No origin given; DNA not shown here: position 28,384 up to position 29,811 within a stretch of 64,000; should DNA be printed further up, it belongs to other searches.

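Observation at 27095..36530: ABC-transporter-dependent glycan cluster with a B12-radical SAM enzyme, Zn-ribbon SDR and methyltransferase-GT2 terminator-like fusion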

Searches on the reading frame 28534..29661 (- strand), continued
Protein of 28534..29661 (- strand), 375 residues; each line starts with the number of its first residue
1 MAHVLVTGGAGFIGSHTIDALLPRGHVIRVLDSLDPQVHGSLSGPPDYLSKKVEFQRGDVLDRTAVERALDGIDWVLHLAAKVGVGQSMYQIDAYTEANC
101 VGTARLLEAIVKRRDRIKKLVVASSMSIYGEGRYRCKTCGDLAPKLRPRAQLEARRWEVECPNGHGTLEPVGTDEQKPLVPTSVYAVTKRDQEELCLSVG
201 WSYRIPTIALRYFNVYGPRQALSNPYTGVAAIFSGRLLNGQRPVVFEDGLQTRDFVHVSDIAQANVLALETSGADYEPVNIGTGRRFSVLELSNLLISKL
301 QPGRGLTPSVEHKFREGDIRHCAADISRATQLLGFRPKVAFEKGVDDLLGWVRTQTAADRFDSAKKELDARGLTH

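Call 26: find_homologous_proteins(query=window:28534-29661:-, max_evalue=1e-20)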
Query window:28534-29661:- (375 aa): 8000 proteins with E <= 1e-20 among 8000 candidates; the best 120 are listed.
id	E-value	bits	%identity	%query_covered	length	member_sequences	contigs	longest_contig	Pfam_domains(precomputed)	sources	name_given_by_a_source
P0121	3.7e-219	745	87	100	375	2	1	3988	PF08659.17,PF16363.12,PF02719.22,PF05368.20,PF01073.26,PF07993.19,PF13460.13,PF01370.28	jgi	jgi:dTDP-L-rhamnose 4-epimerase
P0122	1.4e-181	622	72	100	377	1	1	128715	PF16363.12,PF02719.22,PF01073.26,PF07993.19,PF13460.13,PF01370.28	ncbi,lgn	-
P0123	9.7e-151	520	65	99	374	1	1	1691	PF04321.24,PF16363.12,PF02719.22,PF05368.20,PF01073.26,PF07993.19,PF13460.13,PF00106.32,PF01370.28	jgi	jgi:dTDP-L-rhamnose 4-epimerase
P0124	1.3e-150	520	64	99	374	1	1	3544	PF04321.24,PF16363.12,PF02719.22,PF05368.20,PF01073.26,PF07993.19,PF13460.13,PF00106.32,PF01370.28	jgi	-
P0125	1.3e-150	520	65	99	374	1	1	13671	PF04321.24,PF16363.12,PF02719.22,PF05368.20,PF01073.26,PF07993.19,PF13460.13,PF00106.32,PF01370.28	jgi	jgi:dTDP-L-rhamnose 4-epimerase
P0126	1.3e-150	520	64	99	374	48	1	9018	PF04321.24,PF16363.12,PF02719.22,PF05368.20,PF01073.26,PF07993.19,PF13460.13,PF00106.32,PF01370.28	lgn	-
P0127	1.4e-150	520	65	99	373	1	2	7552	PF04321.24,PF16363.12,PF02719.22,PF05368.20,PF01073.26,PF07993.19,PF13460.13,PF01370.28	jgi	jgi:dTDP-L-rhamnose 4-epimerase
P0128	2.1e-150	519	64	100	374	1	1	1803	PF16363.12,PF02719.22,PF05368.20,PF01073.26,PF07993.19,PF13460.13,PF00106.32,PF01370.28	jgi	jgi:dTDP-L-rhamnose 4-epimerase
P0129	1.3e-149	517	63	99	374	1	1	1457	PF04321.24,PF16363.12,PF02719.22,PF05368.20,PF01073.26,PF07993.19,PF13460.13,PF01370.28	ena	-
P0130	2.9e-149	516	63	99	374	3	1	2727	PF16363.12,PF02719.22,PF05368.20,PF01073.26,PF07993.19,PF13460.13,PF01370.28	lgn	-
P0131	2.9e-149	515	63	99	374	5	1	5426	PF04321.24,PF16363.12,PF02719.22,PF05368.20,PF01073.26,PF07993.19,PF13460.13,PF00106.32,PF01370.28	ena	-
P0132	3.6e-149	515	64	99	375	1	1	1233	PF16363.12,PF02719.22,PF05368.20,PF01073.26,PF07993.19,PF13460.13,PF01370.28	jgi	jgi:dTDP-L-rhamnose 4-epimerase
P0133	4.0e-149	515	63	99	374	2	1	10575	PF04321.24,PF16363.12,PF02719.22,PF05368.20,PF01073.26,PF07993.19,PF13460.13,PF00106.32,PF01370.28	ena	-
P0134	6.0e-149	514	64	99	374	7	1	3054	PF16363.12,PF02719.22,PF05368.20,PF01073.26,PF07993.19,PF13460.13,PF00106.32,PF01370.28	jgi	jgi:dTDP-L-rhamnose 4-epimerase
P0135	6.1e-149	514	64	99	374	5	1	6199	PF04321.24,PF16363.12,PF02719.22,PF05368.20,PF01073.26,PF07993.19,PF13460.13,PF00106.32,PF01370.28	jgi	-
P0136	7.0e-149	514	65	99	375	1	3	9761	PF04321.24,PF16363.12,PF02719.22,PF05368.20,PF01073.26,PF07993.19,PF13460.13,PF01370.28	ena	-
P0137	8.5e-149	514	64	99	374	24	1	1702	PF16363.12,PF02719.22,PF05368.20,PF01073.26,PF07993.19,PF13460.13,PF01370.28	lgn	-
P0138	9.8e-149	514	62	99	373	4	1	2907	PF16363.12,PF02719.22,PF05368.20,PF01073.26,PF07993.19,PF13460.13,PF01370.28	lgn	-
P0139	1.7e-148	513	64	99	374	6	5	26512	PF16363.12,PF02719.22,PF05368.20,PF01073.26,PF07993.19,PF13460.13,PF00106.32,PF01370.28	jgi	jgi:dTDP-L-rhamnose 4-epimerase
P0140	1.7e-148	513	63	99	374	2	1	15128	PF04321.24,PF16363.12,PF02719.22,PF05368.20,PF01073.26,PF07993.19,PF13460.13,PF00106.32,PF01370.28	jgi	jgi:dTDP-L-rhamnose 4-epimerase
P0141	1.8e-148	513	64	99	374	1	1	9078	PF04321.24,PF16363.12,PF02719.22,PF05368.20,PF01073.26,PF07993.19,PF13460.13,PF01370.28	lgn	-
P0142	2.0e-148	513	63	99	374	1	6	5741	PF04321.24,PF16363.12,PF02719.22,PF05368.20,PF01073.26,PF07993.19,PF13460.13,PF00106.32,PF01370.28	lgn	-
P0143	2.1e-148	513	63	99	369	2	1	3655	PF16363.12,PF02719.22,PF05368.20,PF01073.26,PF07993.19,PF13460.13,PF01370.28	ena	-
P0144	2.1e-148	513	64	99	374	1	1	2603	PF04321.24,PF16363.12,PF02719.22,PF05368.20,PF01073.26,PF07993.19,PF13460.13,PF00106.32,PF01370.28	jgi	jgi:dTDP-L-rhamnose 4-epimerase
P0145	2.2e-148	513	63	99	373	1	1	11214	PF16363.12,PF02719.22,PF05368.20,PF01073.26,PF07993.19,PF13460.13,PF01370.28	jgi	jgi:dTDP-L-rhamnose 4-epimerase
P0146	2.8e-148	512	63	100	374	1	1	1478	PF04321.24,PF16363.12,PF02719.22,PF05368.20,PF01073.26,PF07993.19,PF13460.13,PF00106.32,PF01370.28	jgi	jgi:dTDP-L-rhamnose 4-epimerase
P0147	3.0e-148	512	64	99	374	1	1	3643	PF16363.12,PF02719.22,PF05368.20,PF01073.26,PF07993.19,PF13460.13,PF00106.32,PF01370.28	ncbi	-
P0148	3.6e-148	512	63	100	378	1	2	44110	PF16363.12,PF02719.22,PF05368.20,PF01073.26,PF13460.13,PF00106.32,PF01370.28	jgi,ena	-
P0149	4.1e-148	512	64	99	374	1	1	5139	PF16363.12,PF02719.22,PF05368.20,PF01073.26,PF07993.19,PF13460.13,PF00106.32,PF01370.28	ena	-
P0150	5.6e-148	511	63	100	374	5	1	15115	PF04321.24,PF16363.12,PF02719.22,PF05368.20,PF01073.26,PF07993.19,PF13460.13,PF00106.32,PF01370.28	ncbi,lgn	ncbi:MAG TPA: SDR family NAD(P)-dependent oxidoreductase [Pyrinomonadaceae bacterium]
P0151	5.8e-148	511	63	99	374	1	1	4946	PF04321.24,PF16363.12,PF02719.22,PF05368.20,PF01073.26,PF07993.19,PF13460.13,PF00106.32,PF01370.28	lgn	-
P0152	6.5e-148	511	65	99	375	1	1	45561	PF16363.12,PF02719.22,PF05368.20,PF01073.26,PF07993.19,PF13460.13,PF01370.28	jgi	jgi:dTDP-L-rhamnose 4-epimerase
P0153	7.5e-148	511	63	99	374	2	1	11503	PF04321.24,PF16363.12,PF02719.22,PF05368.20,PF01073.26,PF07993.19,PF13460.13,PF01370.28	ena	-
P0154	8.1e-148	511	64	99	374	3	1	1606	PF16363.12,PF02719.22,PF05368.20,PF01073.26,PF07993.19,PF13460.13,PF01370.28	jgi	jgi:dTDP-L-rhamnose 4-epimerase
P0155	9.5e-148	511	64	99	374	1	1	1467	PF04321.24,PF16363.12,PF02719.22,PF05368.20,PF01073.26,PF07993.19,PF13460.13,PF01370.28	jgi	jgi:dTDP-L-rhamnose 4-epimerase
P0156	9.8e-148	510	63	99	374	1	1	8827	PF04321.24,PF16363.12,PF02719.22,PF05368.20,PF01073.26,PF07993.19,PF13460.13,PF00106.32,PF01370.28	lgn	-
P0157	1.0e-147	510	64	99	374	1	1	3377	PF16363.12,PF02719.22,PF05368.20,PF01073.26,PF07993.19,PF13460.13,PF00106.32,PF01370.28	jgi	jgi:dTDP-L-rhamnose 4-epimerase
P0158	1.1e-147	510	63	99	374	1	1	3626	PF04321.24,PF16363.12,PF02719.22,PF05368.20,PF01073.26,PF07993.19,PF13460.13,PF01370.28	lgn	-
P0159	1.1e-147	510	63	100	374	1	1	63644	PF16363.12,PF02719.22,PF05368.20,PF01073.26,PF07993.19,PF13460.13,PF00106.32,PF01370.28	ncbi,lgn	-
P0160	1.1e-147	510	64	99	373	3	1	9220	PF04321.24,PF16363.12,PF02719.22,PF05368.20,PF01073.26,PF07993.19,PF13460.13,PF00106.32,PF01370.28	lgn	-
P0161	1.2e-147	510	63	99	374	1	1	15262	PF16363.12,PF02719.22,PF05368.20,PF01073.26,PF07993.19,PF13460.13,PF00106.32,PF01370.28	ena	-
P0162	1.3e-147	510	63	99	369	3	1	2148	PF16363.12,PF02719.22,PF05368.20,PF01073.26,PF07993.19,PF13460.13,PF00106.32,PF01370.28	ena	-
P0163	1.4e-147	510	63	100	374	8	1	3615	PF16363.12,PF02719.22,PF05368.20,PF01073.26,PF07993.19,PF13460.13,PF00106.32,PF01370.28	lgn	-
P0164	1.5e-147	510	63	99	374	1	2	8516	PF16363.12,PF02719.22,PF05368.20,PF01073.26,PF07993.19,PF13460.13,PF00106.32,PF01370.28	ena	-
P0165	1.5e-147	510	63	99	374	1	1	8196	PF16363.12,PF02719.22,PF05368.20,PF01073.26,PF07993.19,PF13460.13,PF00106.32,PF01370.28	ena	-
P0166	1.5e-147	510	64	99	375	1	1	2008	PF16363.12,PF02719.22,PF05368.20,PF01073.26,PF07993.19,PF13460.13,PF00106.32,PF01370.28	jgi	-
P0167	1.7e-147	510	63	99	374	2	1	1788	PF04321.24,PF16363.12,PF02719.22,PF05368.20,PF01073.26,PF07993.19,PF13460.13,PF00106.32,PF01370.28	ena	-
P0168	2.4e-147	509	63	99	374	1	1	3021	PF04321.24,PF16363.12,PF02719.22,PF05368.20,PF01073.26,PF07993.19,PF13460.13,PF00106.32,PF01370.28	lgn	-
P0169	2.8e-147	509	60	99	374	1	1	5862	PF08659.17,PF04321.24,PF16363.12,PF02719.22,PF05368.20,PF01073.26,PF07993.19,PF13460.13,PF00106.32,PF01370.28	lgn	-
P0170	2.8e-147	509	63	99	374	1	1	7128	PF16363.12,PF02719.22,PF05368.20,PF01073.26,PF07993.19,PF13460.13,PF00106.32,PF01370.28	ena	-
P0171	3.2e-147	509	63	99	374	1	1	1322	PF04321.24,PF16363.12,PF02719.22,PF05368.20,PF01073.26,PF07993.19,PF13460.13,PF00106.32,PF01370.28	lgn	-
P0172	3.7e-147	509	64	99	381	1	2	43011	PF04321.24,PF16363.12,PF02719.22,PF05368.20,PF01073.26,PF07993.19,PF13460.13,PF00106.32,PF01370.28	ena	-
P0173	3.7e-147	509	64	99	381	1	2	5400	PF04321.24,PF16363.12,PF02719.22,PF05368.20,PF01073.26,PF07993.19,PF13460.13,PF00106.32,PF01370.28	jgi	jgi:dTDP-L-rhamnose 4-epimerase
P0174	3.7e-147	509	64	99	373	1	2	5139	PF04321.24,PF16363.12,PF02719.22,PF05368.20,PF01073.26,PF07993.19,PF13460.13,PF01370.28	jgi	jgi:dTDP-L-rhamnose 4-epimerase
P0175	3.9e-147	508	63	99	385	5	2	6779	PF04321.24,PF16363.12,PF02719.22,PF05368.20,PF01073.26,PF07993.19,PF13460.13,PF01370.28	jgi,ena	-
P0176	3.9e-147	508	63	99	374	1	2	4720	PF04321.24,PF16363.12,PF02719.22,PF05368.20,PF01073.26,PF07993.19,PF13460.13,PF00106.32,PF01370.28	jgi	jgi:dTDP-L-rhamnose 4-epimerase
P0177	4.2e-147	508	59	99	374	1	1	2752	PF08659.17,PF16363.12,PF02719.22,PF05368.20,PF01073.26,PF07993.19,PF13460.13,PF00106.32,PF01370.28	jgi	-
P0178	4.7e-147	508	64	99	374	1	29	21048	PF04321.24,PF16363.12,PF02719.22,PF05368.20,PF01073.26,PF07993.19,PF13460.13,PF00106.32,PF01370.28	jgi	jgi:dTDP-L-rhamnose 4-epimerase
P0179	4.8e-147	508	63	99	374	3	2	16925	PF16363.12,PF02719.22,PF05368.20,PF01073.26,PF07993.19,PF13460.13,PF01370.28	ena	-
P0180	4.8e-147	508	62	100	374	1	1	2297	PF16363.12,PF02719.22,PF05368.20,PF01073.26,PF07993.19,PF13460.13,PF00106.32,PF01370.28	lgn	-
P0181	5.0e-147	508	63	99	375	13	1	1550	PF04321.24,PF16363.12,PF02719.22,PF05368.20,PF01073.26,PF07993.19,PF13460.13,PF01370.28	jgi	-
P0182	5.1e-147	508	64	99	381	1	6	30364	PF04321.24,PF16363.12,PF02719.22,PF05368.20,PF01073.26,PF07993.19,PF13460.13,PF00106.32,PF01370.28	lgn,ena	-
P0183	5.1e-147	508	64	99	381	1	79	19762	PF04321.24,PF16363.12,PF02719.22,PF05368.20,PF01073.26,PF07993.19,PF13460.13,PF00106.32,PF01370.28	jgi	jgi:dTDP-L-rhamnose 4-epimerase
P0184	5.4e-147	508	63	99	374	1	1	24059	PF16363.12,PF02719.22,PF05368.20,PF01073.26,PF07993.19,PF13460.13,PF00106.32,PF01370.28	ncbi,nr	ncbi:MAG TPA: NAD-dependent epimerase/dehydratase family protein [Pyrinomonadaceae bacterium]|nr:NAD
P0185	5.4e-147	508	63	99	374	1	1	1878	PF04321.24,PF16363.12,PF02719.22,PF05368.20,PF01073.26,PF07993.19,PF13460.13,PF00106.32,PF01370.28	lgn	-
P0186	5.4e-147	508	62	99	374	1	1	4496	PF16363.12,PF02719.22,PF05368.20,PF01073.26,PF07993.19,PF13460.13,PF00106.32,PF01370.28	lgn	-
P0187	5.4e-147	508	62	99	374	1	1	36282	PF16363.12,PF02719.22,PF05368.20,PF01073.26,PF07993.19,PF13460.13,PF00106.32,PF01370.28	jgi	jgi:dTDP-L-rhamnose 4-epimerase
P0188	5.6e-147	508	63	99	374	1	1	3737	PF16363.12,PF02719.22,PF05368.20,PF01073.26,PF07993.19,PF13460.13,PF00106.32,PF01370.28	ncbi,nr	ncbi:MAG TPA: NAD-dependent epimerase/dehydratase family protein [Pyrinomonadaceae bacterium]|nr:NAD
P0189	5.8e-147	508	63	99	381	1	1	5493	PF04321.24,PF16363.12,PF02719.22,PF05368.20,PF01073.26,PF07993.19,PF13460.13,PF01370.28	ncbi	-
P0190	7.2e-147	508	63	99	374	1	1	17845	PF16363.12,PF02719.22,PF05368.20,PF01073.26,PF07993.19,PF13460.13,PF00106.32,PF01370.28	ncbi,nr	ncbi:MAG TPA: NAD-dependent epimerase/dehydratase family protein [Pyrinomonadaceae bacterium]|nr:NAD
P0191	7.6e-147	508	63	99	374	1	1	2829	PF16363.12,PF02719.22,PF05368.20,PF01073.26,PF07993.19,PF13460.13,PF01370.28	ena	-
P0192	7.9e-147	507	64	99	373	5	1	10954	PF16363.12,PF02719.22,PF05368.20,PF01073.26,PF07993.19,PF13460.13,PF01370.28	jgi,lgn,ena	jgi:dTDP-L-rhamnose 4-epimerase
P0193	8.3e-147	507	63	99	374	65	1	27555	PF16363.12,PF02719.22,PF05368.20,PF01073.26,PF07993.19,PF13460.13,PF00106.32,PF01370.28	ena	-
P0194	8.3e-147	507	63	99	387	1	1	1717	PF16363.12,PF02719.22,PF05368.20,PF01073.26,PF07993.19,PF13460.13,PF00106.32,PF01370.28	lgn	-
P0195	8.9e-147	507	64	99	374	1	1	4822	PF16363.12,PF02719.22,PF05368.20,PF01073.26,PF07993.19,PF13460.13,PF01370.28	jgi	jgi:dTDP-L-rhamnose 4-epimerase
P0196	9.5e-147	507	64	99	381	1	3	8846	PF16363.12,PF02719.22,PF05368.20,PF01073.26,PF07993.19,PF13460.13,PF01370.28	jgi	jgi:dTDP-L-rhamnose 4-epimerase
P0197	9.7e-147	507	63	99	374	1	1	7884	PF04321.24,PF16363.12,PF02719.22,PF05368.20,PF01073.26,PF07993.19,PF13460.13,PF00106.32,PF01370.28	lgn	-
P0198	9.9e-147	507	63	100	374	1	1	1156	PF16363.12,PF02719.22,PF05368.20,PF01073.26,PF07993.19,PF13460.13,PF00106.32,PF01370.28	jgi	jgi:dTDP-L-rhamnose 4-epimerase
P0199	1.1e-146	507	60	99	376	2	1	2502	PF16363.12,PF02719.22,PF05368.20,PF01073.26,PF07993.19,PF13460.13,PF00106.32,PF01370.28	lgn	-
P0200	1.2e-146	507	63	99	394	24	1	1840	PF16363.12,PF02719.22,PF05368.20,PF01073.26,PF07993.19,PF13460.13,PF00106.32,PF01370.28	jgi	jgi:dTDP-L-rhamnose 4-epimerase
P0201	1.2e-146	507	63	99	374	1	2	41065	PF16363.12,PF02719.22,PF05368.20,PF01073.26,PF07993.19,PF13460.13,PF01370.28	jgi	-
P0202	1.3e-146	507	62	99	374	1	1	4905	PF16363.12,PF02719.22,PF05368.20,PF01073.26,PF07993.19,PF13460.13,PF00106.32,PF01370.28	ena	-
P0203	1.3e-146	507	64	99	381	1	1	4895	PF16363.12,PF02719.22,PF05368.20,PF01073.26,PF07993.19,PF13460.13,PF01370.28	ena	-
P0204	1.3e-146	507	64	99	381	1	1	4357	PF16363.12,PF02719.22,PF05368.20,PF01073.26,PF07993.19,PF13460.13,PF01370.28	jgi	jgi:dTDP-L-rhamnose 4-epimerase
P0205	1.4e-146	507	64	99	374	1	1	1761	PF04321.24,PF16363.12,PF02719.22,PF05368.20,PF01073.26,PF07993.19,PF13460.13,PF00106.32,PF01370.28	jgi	jgi:dTDP-L-rhamnose 4-epimerase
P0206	1.4e-146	507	62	99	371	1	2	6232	PF16363.12,PF02719.22,PF05368.20,PF01073.26,PF07993.19,PF13460.13,PF00106.32,PF01370.28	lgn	-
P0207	1.8e-146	506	63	99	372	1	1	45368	PF16363.12,PF02719.22,PF05368.20,PF01073.26,PF07993.19,PF13460.13,PF01370.28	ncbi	-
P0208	1.8e-146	506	61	99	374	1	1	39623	PF16363.12,PF02719.22,PF05368.20,PF01073.26,PF07993.19,PF13460.13,PF01370.28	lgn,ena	-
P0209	1.8e-146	506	63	99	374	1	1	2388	PF16363.12,PF02719.22,PF05368.20,PF01073.26,PF07993.19,PF13460.13,PF00106.32,PF01370.28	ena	-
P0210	1.9e-146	506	63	99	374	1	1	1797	PF04321.24,PF16363.12,PF02719.22,PF05368.20,PF01073.26,PF07993.19,PF13460.13,PF00106.32,PF01370.28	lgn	-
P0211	2.0e-146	506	63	99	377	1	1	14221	PF16363.12,PF02719.22,PF05368.20,PF01073.26,PF07993.19,PF13460.13,PF01370.28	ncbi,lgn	-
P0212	2.1e-146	506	63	99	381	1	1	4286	PF16363.12,PF02719.22,PF05368.20,PF01073.26,PF07993.19,PF13460.13,PF01370.28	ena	-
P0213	2.2e-146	506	63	99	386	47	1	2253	PF16363.12,PF02719.22,PF05368.20,PF01073.26,PF07993.19,PF13460.13,PF00106.32,PF01370.28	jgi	jgi:dTDP-L-rhamnose 4-epimerase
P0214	2.2e-146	506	63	99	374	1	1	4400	PF16363.12,PF02719.22,PF05368.20,PF01073.26,PF07993.19,PF13460.13,PF01370.28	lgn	-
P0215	2.5e-146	506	62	99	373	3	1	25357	PF16363.12,PF02719.22,PF05368.20,PF01073.26,PF07993.19,PF13460.13,PF01370.28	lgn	-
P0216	2.6e-146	506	64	99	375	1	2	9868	PF16363.12,PF02719.22,PF05368.20,PF01073.26,PF07993.19,PF13460.13,PF01370.28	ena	-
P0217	2.7e-146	506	64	99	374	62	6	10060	PF16363.12,PF02719.22,PF05368.20,PF01073.26,PF07993.19,PF13460.13,PF00106.32,PF01370.28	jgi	-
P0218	2.7e-146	506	60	99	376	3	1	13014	PF04321.24,PF16363.12,PF02719.22,PF05368.20,PF01073.26,PF07993.19,PF13460.13,PF00106.32,PF01370.28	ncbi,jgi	jgi:dTDP-L-rhamnose 4-epimerase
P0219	2.7e-146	506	63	99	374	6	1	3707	PF04321.24,PF16363.12,PF02719.22,PF05368.20,PF01073.26,PF07993.19,PF13460.13,PF01370.28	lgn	-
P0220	2.8e-146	506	64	99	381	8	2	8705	PF04321.24,PF16363.12,PF02719.22,PF05368.20,PF01073.26,PF07993.19,PF13460.13,PF01370.28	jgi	-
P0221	2.8e-146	506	62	99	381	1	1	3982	PF04321.24,PF16363.12,PF02719.22,PF05368.20,PF01073.26,PF07993.19,PF13460.13,PF01370.28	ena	-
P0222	2.9e-146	506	62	99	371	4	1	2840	PF16363.12,PF02719.22,PF05368.20,PF01073.26,PF07993.19,PF13460.13,PF00106.32,PF01370.28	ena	-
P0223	3.0e-146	506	63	99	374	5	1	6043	PF16363.12,PF02719.22,PF05368.20,PF01073.26,PF07993.19,PF13460.13,PF00106.32,PF01370.28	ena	-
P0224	3.1e-146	506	63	99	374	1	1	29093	PF08659.17,PF16363.12,PF02719.22,PF05368.20,PF01073.26,PF07993.19,PF13460.13,PF00106.32,PF01370.28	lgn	-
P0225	3.1e-146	506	64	99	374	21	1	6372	PF04321.24,PF16363.12,PF02719.22,PF05368.20,PF01073.26,PF07993.19,PF13460.13,PF01370.28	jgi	-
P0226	3.4e-146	505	63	99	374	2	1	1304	PF04321.24,PF16363.12,PF02719.22,PF05368.20,PF01073.26,PF07993.19,PF13460.13,PF01370.28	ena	-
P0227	3.5e-146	505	63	99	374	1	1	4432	PF16363.12,PF02719.22,PF05368.20,PF01073.26,PF07993.19,PF13460.13,PF00106.32,PF01370.28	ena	-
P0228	3.5e-146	505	63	99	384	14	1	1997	PF16363.12,PF02719.22,PF05368.20,PF01073.26,PF07993.19,PF13460.13,PF00106.32,PF01370.28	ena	-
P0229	3.5e-146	505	63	99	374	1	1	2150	PF04321.24,PF16363.12,PF02719.22,PF05368.20,PF01073.26,PF07993.19,PF13460.13,PF00106.32,PF01370.28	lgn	-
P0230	4.0e-146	505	59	99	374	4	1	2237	PF16363.12,PF02719.22,PF05368.20,PF01073.26,PF07993.19,PF13460.13,PF00106.32,PF01370.28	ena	-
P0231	4.0e-146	505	63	99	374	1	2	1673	PF16363.12,PF02719.22,PF05368.20,PF01073.26,PF07993.19,PF13460.13,PF01370.28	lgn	-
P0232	4.3e-146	505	63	99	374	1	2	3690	PF04321.24,PF16363.12,PF02719.22,PF05368.20,PF01073.26,PF07993.19,PF13460.13,PF00106.32,PF01370.28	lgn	-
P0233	5.1e-146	505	63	99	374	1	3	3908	PF16363.12,PF02719.22,PF05368.20,PF01073.26,PF07993.19,PF13460.13,PF01370.28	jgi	jgi:dTDP-L-rhamnose 4-epimerase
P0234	5.4e-146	505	63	99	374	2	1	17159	PF04321.24,PF16363.12,PF02719.22,PF05368.20,PF01073.26,PF07993.19,PF13460.13,PF01370.28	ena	-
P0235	5.6e-146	505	65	99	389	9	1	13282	PF16363.12,PF02719.22,PF05368.20,PF01073.26,PF07993.19,PF13460.13,PF01370.28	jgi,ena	-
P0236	5.6e-146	505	64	99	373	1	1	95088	PF04321.24,PF16363.12,PF02719.22,PF05368.20,PF01073.26,PF07993.19,PF13460.13,PF00106.32,PF01370.28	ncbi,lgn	-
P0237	6.2e-146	505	63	99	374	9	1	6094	PF04321.24,PF16363.12,PF02719.22,PF05368.20,PF01073.26,PF07993.19,PF13460.13,PF00106.32,PF01370.28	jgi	jgi:dTDP-L-rhamnose 4-epimerase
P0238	6.9e-146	504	63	99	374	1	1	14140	PF04321.24,PF16363.12,PF02719.22,PF05368.20,PF01073.26,PF07993.19,PF13460.13,PF00106.32,PF01370.28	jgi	jgi:dTDP-L-rhamnose 4-epimerase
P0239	7.0e-146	504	63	99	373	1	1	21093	PF16363.12,PF02719.22,PF05368.20,PF01073.26,PF07993.19,PF13460.13,PF01370.28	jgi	jgi:dTDP-L-rhamnose 4-epimerase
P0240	7.4e-146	504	63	99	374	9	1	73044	PF04321.24,PF16363.12,PF02719.22,PF05368.20,PF01073.26,PF07993.19,PF13460.13,PF01370.28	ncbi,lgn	-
